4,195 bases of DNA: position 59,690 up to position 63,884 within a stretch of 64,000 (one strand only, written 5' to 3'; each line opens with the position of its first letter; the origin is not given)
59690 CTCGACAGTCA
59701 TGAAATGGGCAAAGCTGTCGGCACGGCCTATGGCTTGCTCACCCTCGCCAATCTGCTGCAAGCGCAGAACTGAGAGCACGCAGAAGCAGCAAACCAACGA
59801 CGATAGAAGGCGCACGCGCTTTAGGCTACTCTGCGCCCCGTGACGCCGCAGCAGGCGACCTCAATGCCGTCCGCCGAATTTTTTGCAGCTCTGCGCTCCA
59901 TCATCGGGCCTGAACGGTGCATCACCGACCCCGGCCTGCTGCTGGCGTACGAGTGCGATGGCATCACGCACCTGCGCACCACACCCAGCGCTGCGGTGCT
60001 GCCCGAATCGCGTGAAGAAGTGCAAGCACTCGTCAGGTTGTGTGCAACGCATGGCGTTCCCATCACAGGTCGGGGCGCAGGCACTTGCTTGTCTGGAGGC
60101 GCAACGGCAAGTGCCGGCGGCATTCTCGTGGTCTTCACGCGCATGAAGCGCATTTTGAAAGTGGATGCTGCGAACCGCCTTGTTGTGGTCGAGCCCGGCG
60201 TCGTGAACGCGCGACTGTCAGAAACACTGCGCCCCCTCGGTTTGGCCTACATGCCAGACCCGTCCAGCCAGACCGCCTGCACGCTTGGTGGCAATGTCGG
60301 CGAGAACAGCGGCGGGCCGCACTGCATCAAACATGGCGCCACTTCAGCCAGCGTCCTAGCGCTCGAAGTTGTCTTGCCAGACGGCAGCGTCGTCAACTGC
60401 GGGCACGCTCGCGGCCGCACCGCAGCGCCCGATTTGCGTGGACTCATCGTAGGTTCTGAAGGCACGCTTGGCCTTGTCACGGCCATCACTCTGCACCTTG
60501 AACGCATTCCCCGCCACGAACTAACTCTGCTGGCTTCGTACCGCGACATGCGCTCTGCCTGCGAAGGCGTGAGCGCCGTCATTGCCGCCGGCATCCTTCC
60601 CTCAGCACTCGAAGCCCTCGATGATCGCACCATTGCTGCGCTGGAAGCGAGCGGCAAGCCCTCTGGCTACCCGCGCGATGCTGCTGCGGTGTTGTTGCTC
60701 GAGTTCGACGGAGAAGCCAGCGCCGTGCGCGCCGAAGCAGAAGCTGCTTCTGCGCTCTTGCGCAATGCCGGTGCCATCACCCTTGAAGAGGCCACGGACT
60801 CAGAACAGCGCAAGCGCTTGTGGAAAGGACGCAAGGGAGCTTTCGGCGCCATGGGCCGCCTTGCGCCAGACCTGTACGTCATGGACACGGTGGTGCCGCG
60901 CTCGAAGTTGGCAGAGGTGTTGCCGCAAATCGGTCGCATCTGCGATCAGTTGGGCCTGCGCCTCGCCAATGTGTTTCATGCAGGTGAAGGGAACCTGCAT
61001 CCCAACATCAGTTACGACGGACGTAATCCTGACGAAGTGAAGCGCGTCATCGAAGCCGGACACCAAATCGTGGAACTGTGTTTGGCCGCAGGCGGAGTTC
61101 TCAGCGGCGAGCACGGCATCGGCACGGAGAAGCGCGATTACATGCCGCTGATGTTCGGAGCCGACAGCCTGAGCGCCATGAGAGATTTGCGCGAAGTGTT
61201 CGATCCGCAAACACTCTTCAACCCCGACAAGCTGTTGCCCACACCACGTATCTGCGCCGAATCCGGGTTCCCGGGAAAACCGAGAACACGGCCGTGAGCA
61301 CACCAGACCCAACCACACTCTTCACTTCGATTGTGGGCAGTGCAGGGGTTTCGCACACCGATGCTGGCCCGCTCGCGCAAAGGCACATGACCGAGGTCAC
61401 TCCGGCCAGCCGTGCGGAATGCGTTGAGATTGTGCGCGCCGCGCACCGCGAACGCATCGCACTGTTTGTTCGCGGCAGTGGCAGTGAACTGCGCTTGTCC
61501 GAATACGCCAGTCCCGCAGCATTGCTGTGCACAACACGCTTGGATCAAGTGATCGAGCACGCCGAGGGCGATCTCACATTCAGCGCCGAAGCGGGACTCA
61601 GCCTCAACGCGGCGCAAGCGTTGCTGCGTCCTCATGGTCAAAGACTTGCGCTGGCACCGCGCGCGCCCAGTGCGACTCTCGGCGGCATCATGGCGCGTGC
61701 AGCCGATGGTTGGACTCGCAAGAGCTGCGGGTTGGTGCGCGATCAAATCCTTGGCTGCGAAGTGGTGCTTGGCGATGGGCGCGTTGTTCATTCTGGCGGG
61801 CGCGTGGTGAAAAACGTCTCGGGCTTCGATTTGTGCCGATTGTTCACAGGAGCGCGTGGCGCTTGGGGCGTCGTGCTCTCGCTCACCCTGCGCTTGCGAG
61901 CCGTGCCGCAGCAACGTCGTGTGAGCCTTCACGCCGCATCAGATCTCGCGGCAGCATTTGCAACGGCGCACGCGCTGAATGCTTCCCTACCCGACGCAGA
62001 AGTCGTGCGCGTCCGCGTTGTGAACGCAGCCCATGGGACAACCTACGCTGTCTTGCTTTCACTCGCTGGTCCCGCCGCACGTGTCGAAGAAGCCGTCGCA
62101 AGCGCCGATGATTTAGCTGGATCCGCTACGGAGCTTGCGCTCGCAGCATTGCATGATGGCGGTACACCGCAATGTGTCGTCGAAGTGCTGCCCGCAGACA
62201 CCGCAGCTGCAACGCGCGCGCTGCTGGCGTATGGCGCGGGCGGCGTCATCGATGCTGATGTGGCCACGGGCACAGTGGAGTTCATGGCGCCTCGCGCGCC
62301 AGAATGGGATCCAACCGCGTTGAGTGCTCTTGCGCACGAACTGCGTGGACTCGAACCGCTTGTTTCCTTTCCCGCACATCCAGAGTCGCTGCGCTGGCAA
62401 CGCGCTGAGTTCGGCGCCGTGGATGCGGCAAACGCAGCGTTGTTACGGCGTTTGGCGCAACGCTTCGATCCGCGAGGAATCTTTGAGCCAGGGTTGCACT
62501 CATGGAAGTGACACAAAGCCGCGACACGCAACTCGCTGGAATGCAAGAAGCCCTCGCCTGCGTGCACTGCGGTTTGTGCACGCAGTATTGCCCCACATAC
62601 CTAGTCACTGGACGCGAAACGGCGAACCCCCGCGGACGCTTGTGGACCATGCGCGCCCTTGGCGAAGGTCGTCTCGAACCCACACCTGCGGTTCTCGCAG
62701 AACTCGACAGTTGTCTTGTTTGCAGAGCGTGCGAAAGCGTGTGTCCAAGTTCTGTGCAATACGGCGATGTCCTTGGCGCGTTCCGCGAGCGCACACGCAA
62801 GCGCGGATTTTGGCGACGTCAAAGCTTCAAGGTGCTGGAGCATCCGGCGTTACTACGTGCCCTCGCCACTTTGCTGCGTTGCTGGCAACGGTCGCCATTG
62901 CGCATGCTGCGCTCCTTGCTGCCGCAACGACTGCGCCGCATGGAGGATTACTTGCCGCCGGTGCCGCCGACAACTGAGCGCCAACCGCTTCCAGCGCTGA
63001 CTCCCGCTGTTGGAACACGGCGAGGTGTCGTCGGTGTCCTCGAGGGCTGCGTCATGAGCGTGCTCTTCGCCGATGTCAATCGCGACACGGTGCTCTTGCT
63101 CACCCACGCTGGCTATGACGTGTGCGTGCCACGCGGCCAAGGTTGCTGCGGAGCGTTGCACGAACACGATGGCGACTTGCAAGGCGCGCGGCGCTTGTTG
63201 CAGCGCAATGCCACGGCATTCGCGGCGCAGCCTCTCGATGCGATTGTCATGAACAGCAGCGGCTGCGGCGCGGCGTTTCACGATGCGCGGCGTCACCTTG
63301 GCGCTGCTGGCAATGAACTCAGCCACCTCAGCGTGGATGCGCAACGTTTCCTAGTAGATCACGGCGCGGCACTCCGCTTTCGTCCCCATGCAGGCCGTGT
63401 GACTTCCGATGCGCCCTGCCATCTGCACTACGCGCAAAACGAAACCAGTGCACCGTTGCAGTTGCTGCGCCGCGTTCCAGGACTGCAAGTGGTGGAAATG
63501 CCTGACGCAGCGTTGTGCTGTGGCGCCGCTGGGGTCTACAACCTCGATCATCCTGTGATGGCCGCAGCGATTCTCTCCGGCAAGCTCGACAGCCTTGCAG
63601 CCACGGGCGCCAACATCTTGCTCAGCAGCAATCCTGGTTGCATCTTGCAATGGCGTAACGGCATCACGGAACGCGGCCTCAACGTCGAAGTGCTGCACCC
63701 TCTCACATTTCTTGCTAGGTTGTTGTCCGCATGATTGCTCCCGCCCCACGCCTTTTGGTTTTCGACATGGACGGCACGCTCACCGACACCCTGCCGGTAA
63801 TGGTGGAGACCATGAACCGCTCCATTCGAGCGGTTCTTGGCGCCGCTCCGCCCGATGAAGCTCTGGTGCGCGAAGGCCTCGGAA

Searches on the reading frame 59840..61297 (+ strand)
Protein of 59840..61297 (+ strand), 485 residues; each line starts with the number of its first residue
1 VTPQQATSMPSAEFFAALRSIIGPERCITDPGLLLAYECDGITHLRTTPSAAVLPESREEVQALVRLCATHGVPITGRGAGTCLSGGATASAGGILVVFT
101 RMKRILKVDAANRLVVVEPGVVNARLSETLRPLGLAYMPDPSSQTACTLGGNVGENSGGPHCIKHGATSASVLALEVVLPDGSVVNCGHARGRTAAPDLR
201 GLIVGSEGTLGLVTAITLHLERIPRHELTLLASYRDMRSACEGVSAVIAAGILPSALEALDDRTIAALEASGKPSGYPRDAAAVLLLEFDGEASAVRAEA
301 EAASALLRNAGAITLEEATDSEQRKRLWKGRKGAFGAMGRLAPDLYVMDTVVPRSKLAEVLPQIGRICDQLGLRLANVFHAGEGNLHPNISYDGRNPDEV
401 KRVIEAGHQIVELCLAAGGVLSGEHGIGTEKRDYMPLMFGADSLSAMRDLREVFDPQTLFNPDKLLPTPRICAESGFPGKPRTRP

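Call 47: search_protein_families(library=pfam, proteins=[window:59840-61297:+], max_evalue=0.001)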
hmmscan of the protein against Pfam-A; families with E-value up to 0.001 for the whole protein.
window:59840-61297:+ (485 aa): 2 families
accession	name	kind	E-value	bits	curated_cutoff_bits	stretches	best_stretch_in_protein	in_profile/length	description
PF02913.24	FAD-oxidase_C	-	2.7e-66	224.2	21.2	1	223-465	1-248/248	FAD linked oxidases, C-terminal domain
PF01565.28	FAD_binding_4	-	5.4e-40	136.7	26.4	1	49-188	1-139/139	FAD binding domain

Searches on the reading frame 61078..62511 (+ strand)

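Call 47: search_protein_families(library=pfam, proteins=[window:61078-62511:+], max_evalue=0.001)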
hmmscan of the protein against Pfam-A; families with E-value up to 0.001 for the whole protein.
window:61078-62511:+ (477 aa): 1 family
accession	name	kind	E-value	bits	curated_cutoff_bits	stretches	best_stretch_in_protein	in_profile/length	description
PF01565.28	FAD_binding_4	-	3.6e-23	82.2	26.4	1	107-238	5-137/139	FAD binding domain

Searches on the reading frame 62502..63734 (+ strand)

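Call 47: search_protein_families(library=pfam, proteins=[window:62502-63734:+], max_evalue=0.001)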
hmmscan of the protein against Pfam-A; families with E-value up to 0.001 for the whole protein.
window:62502-63734:+ (410 aa): 11 families
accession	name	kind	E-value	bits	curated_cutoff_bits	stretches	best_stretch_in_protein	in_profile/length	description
PF02754.22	CCG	-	2e-24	85.9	20.6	2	304-383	5-83/85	Cysteine-rich domain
PF13183.11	Fer4_8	-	2e-12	47.9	27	1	17-85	2-68/68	4Fe-4S dicluster domain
PF13534.11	Fer4_17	-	1.3e-09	38.8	22.2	1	19-85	1-60/61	4Fe-4S dicluster domain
PF12838.12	Fer4_7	-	4e-09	37.3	27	1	20-84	2-51/52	4Fe-4S dicluster domain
PF13237.11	Fer4_10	-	2.7e-08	34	25.5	0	65-90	3-30/53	4Fe-4S dicluster domain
PF12797.12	Fer4_2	-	3e-07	30.4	24.5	0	63-83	2-22/22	4Fe-4S binding domain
PF13484.11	Fer4_16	-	3.8e-07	31.2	30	1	20-82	2-64/66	4Fe-4S double cluster binding domain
PF13187.11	Fer4_9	-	4.8e-06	26.9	27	1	19-84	1-50/52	4Fe-4S dicluster domain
PF00037.32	Fer4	-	7.1e-06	26.1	21.1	0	19-32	7-20/24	4Fe-4S binding domain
PF12837.12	Fer4_6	-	9.9e-06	25.7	25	0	69-84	7-22/24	4Fe-4S binding domain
PF12800.12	Fer4_4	-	0.00059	20.4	24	0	19-33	3-17/17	4Fe-4S binding domain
